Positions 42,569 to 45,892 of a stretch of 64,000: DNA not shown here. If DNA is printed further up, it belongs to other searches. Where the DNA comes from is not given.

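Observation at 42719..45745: Single 1008-aa polypeptide containing two complete PilB/GspE-type secretion ATPases in tandem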

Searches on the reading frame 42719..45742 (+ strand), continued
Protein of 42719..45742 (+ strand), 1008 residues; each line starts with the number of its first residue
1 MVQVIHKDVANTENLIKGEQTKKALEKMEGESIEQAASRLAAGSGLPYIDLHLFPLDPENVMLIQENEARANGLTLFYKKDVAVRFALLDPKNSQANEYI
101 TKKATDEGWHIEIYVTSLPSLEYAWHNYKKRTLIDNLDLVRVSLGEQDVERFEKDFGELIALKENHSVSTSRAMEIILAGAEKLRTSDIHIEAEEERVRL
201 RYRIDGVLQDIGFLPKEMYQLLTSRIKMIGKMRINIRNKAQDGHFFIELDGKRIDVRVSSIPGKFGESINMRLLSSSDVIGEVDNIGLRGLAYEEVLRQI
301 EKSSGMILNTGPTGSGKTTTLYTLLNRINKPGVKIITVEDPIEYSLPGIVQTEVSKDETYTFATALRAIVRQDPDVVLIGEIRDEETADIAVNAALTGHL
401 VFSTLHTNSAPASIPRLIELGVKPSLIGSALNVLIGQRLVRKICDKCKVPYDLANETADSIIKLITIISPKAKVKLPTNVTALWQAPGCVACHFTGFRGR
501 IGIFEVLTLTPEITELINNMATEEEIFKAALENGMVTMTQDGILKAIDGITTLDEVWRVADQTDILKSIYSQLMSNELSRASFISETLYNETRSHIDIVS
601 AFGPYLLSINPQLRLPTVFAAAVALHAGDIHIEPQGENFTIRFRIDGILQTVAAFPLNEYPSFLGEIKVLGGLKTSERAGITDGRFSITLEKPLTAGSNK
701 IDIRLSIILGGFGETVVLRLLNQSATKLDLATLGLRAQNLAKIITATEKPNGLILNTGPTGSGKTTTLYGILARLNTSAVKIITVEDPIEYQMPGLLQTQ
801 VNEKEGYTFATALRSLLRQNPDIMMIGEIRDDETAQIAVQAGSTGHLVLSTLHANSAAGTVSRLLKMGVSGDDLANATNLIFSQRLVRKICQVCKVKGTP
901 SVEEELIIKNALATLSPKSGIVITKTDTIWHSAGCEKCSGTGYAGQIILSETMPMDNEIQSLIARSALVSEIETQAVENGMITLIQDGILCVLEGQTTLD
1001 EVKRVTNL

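Call 18: find_encoding_contigs(protein=P0004, flank=10000, max_places=3)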
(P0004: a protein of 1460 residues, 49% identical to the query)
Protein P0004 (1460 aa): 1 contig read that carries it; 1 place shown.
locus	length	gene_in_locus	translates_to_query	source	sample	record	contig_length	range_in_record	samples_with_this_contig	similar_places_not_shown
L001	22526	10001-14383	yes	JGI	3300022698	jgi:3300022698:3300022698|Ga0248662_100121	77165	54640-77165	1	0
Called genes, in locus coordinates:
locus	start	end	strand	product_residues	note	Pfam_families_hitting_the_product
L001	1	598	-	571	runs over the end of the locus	PF09972:DUF2207, PF20990:DUF2207_C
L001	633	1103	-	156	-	PF02681:DUF212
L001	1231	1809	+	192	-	PF04011:LemA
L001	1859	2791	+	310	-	PF01435:Peptidase_M48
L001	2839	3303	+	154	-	-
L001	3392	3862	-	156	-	-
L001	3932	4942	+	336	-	PF06068:TIP49 (faint), PF05496:RuvB_N, PF01078:Mg_chelatase (faint), PF13191:AAA_16 (faint), PF00004:AAA, PF07728:AAA_5, PF17864:AAA_lid_4, PF05491:WHD_RuvB, +1 more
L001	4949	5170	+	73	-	-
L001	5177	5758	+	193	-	PF03703:bPH_2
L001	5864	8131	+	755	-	PF00932:LTD, PF18911:PKD_4, PF00801:PKD, PF00932:LTD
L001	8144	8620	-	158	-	PF02367:TsaE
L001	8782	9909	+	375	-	PF01368:DHH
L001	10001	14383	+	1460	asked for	PF01935:DUF87 (faint), PF05157:MshEN (weak), PF03215:Rad17 (faint), PF14532:Sigma54_activ_2 (faint), PF16796:Microtub_bd (faint), PF00437:T2SSE, PF00004:AAA (faint), PF00437:T2SSE, +23 more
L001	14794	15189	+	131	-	PF09685:MamF_MmsF (weak)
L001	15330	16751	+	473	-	PF00224:PK, PF03328:HpcH_HpaI (weak), PF02887:PK_C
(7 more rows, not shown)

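Call 19: find_encoding_contigs(protein=P0056, flank=10000, max_places=1)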
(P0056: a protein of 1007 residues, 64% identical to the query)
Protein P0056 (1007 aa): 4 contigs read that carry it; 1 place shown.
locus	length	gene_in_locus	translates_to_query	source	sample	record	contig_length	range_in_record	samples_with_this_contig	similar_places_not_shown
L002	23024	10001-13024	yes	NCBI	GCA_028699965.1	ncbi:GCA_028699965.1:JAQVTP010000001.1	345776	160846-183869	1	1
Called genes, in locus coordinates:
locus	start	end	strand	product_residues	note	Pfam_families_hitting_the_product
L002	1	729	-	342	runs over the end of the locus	PF02388:FemAB, PF13480:Acetyltransf_6, PF02388:FemAB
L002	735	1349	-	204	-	PF01330:RuvA_N, PF00633:HHH (faint), PF14520:HHH_5, PF07499:RuvA_C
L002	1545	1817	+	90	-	-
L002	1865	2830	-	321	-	PF06144:DNA_pol3_delta (weak), PF21694:DNA_pol3_delta_C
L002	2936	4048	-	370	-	PF11258:DUF3048, PF17479:DUF3048_C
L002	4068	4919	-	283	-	PF01149:Fapy_DNA_glyco, PF06831:H2TH, PF06827:zf-FPG_IleRS (weak)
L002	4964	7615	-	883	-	PF02739:5_3_exonuc_N, PF01367:5_3_exonuc, PF22619:DNA_polI_exo1, PF00476:DNA_pol_A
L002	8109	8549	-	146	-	PF02367:TsaE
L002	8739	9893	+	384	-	-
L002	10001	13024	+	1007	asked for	PF05157:MshEN (weak), PF13401:AAA_22 (faint), PF04851:ResIII (faint), PF13173:AAA_14 (faint), PF00437:T2SSE, PF00004:AAA (faint), PF00005:ABC_tran (faint), PF00437:T2SSE, +7 more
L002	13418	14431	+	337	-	PF05496:RuvB_N, PF06068:TIP49 (faint), PF07728:AAA_5, PF13173:AAA_14 (faint), PF00004:AAA, PF17864:AAA_lid_4, PF05491:WHD_RuvB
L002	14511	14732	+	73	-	-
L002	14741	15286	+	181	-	PF03703:bPH_2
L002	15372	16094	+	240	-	PF20772:TACO1_YebC_N, PF01709:Transcrip_reg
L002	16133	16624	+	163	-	PF02075:RuvC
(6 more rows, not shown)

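Call 20: find_encoding_contigs(protein=P0110, flank=10000, max_places=1)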
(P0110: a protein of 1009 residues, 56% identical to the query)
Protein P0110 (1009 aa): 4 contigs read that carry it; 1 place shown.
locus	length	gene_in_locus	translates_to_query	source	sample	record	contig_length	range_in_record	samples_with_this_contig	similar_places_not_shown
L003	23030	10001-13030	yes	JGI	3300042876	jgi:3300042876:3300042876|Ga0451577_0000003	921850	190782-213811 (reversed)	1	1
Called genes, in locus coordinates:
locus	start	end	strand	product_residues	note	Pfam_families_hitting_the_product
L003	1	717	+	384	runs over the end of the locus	PF00712:DNA_pol3_beta, PF02767:DNA_pol3_beta_2, PF02768:DNA_pol3_beta_3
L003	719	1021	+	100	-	PF05258:DciA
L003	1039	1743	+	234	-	PF00160:Pro_isomerase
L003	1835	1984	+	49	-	-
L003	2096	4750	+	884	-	PF02739:5_3_exonuc_N, PF01367:5_3_exonuc, PF01612:DNA_pol_A_exo1 (weak), PF22619:DNA_polI_exo1, PF00476:DNA_pol_A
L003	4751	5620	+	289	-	PF01149:Fapy_DNA_glyco, PF06831:H2TH, PF06827:zf-FPG_IleRS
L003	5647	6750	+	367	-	PF11258:DUF3048, PF17479:DUF3048_C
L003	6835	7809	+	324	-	PF21694:DNA_pol3_delta_C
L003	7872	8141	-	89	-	PF01649:Ribosomal_S20p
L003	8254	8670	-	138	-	PF02367:TsaE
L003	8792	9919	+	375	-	PF01368:DHH (weak)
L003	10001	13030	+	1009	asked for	PF03205:MobB (faint), PF05157:MshEN, PF00437:T2SSE, PF00004:AAA (faint), PF02492:cobW (faint), PF04851:ResIII (faint), PF05872:HerA_C (faint), PF00437:T2SSE, +9 more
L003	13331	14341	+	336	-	PF06068:TIP49 (faint), PF05496:RuvB_N, PF00004:AAA, PF07728:AAA_5, PF13173:AAA_14 (weak), PF17864:AAA_lid_4, PF05491:WHD_RuvB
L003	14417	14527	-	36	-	-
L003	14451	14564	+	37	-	-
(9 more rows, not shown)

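Call 21: find_encoding_contigs(protein=P0059, flank=10000, max_places=1)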
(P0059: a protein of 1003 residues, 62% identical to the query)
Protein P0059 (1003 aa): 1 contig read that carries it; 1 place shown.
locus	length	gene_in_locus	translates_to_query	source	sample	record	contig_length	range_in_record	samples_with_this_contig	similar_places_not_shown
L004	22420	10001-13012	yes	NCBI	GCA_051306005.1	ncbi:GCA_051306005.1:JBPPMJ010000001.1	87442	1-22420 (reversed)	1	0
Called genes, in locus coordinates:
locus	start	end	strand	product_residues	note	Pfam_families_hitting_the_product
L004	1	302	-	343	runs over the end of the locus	PF02388:FemAB, PF13480:Acetyltransf_6, PF02388:FemAB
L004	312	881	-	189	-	PF01330:RuvA_N, PF00633:HHH (faint), PF14520:HHH_5, PF07499:RuvA_C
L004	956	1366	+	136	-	PF01649:Ribosomal_S20p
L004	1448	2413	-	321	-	PF21694:DNA_pol3_delta_C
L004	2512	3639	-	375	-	PF11258:DUF3048, PF17479:DUF3048_C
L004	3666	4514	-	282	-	PF01149:Fapy_DNA_glyco, PF06831:H2TH, PF06827:zf-FPG_IleRS (weak)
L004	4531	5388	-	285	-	-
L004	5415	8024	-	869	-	PF02739:5_3_exonuc_N, PF01367:5_3_exonuc, PF22619:DNA_polI_exo1, PF00476:DNA_pol_A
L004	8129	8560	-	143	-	PF02367:TsaE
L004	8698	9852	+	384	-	-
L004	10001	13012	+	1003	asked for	PF05157:MshEN (weak), PF13401:AAA_22 (faint), PF00437:T2SSE, PF12775:AAA_7 (faint), PF25199:nSTAND_NTPase5 (faint), PF00004:AAA (faint), PF04851:ResIII (faint), PF00437:T2SSE, +4 more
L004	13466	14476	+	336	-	PF05496:RuvB_N, PF00004:AAA, PF07728:AAA_5, PF17864:AAA_lid_4, PF05491:WHD_RuvB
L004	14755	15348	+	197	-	PF03703:bPH_2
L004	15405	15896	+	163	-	PF02075:RuvC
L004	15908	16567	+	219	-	PF14402:7TM_transglut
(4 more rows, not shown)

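Call 27: search_solved_structures(query=window:42719-45742:+, max_evalue=1e-20, show_alignments=0)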
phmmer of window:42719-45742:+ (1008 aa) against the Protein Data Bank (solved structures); distinct sequences matched with E-value up to 1e-20: 22.
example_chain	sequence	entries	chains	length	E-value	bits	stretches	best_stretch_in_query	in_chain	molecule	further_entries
6olj_C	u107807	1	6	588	9.7e-98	331.5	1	37-560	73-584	Type IV pilus biogenesis ATPase PilB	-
5tsg_B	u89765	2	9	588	2e-97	330.4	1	37-560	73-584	Type IV pilus biogenesis ATPase PilB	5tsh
5zfr_A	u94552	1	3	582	3.4e-97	329.7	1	40-560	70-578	Type IV pilus biogenesis ATPase PilB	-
3jc8_Ba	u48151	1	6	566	8.8e-94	318.4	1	34-556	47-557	Type IV-A pilus assembly ATPase PilB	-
4pht_A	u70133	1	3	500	1.6e-88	301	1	174-561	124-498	General secretory pathway protein E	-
4ksr_A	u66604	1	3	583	5.8e-88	299.1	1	174-565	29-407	Type II secretion system protein E, Hemolysin-coregulated protein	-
4kss_A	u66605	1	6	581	1.4e-87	297.9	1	174-562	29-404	Type II secretion system protein E, hemolysin-coregulated protein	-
1p9r_A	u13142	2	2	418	3.3e-87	296.6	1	173-558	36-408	General secretion pathway protein E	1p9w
6f8l_G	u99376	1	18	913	9.1e-85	288.5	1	31-557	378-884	Type IV pilus assembly protein PilF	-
5oiu_A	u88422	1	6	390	1.2e-82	281.6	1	184-557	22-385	Type IV pilus assembly protein PilF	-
6ejf_A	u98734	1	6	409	1.3e-82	281.4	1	185-557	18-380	Type IV pilus assembly protein PilF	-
5it5_F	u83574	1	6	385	1.3e-82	281.4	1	185-557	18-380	ATP binding motif-containing protein PilF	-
2ewv_A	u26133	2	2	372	6.1e-33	117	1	173-453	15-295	twitching motility protein PilT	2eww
2gsz_A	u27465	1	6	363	9.7e-33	116.4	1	175-453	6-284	twitching motility protein PilT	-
5fl3_A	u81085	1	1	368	3.2e-32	114.7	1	178-420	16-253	PILI RETRACTION PROTEIN PILT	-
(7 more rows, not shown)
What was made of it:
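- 42719..43213 (+): N1 domain (residues 1-165), T2SSE_N/MshEN-like, present only once. It aligns to PilB N-terminal regions in the PDB (call 27).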
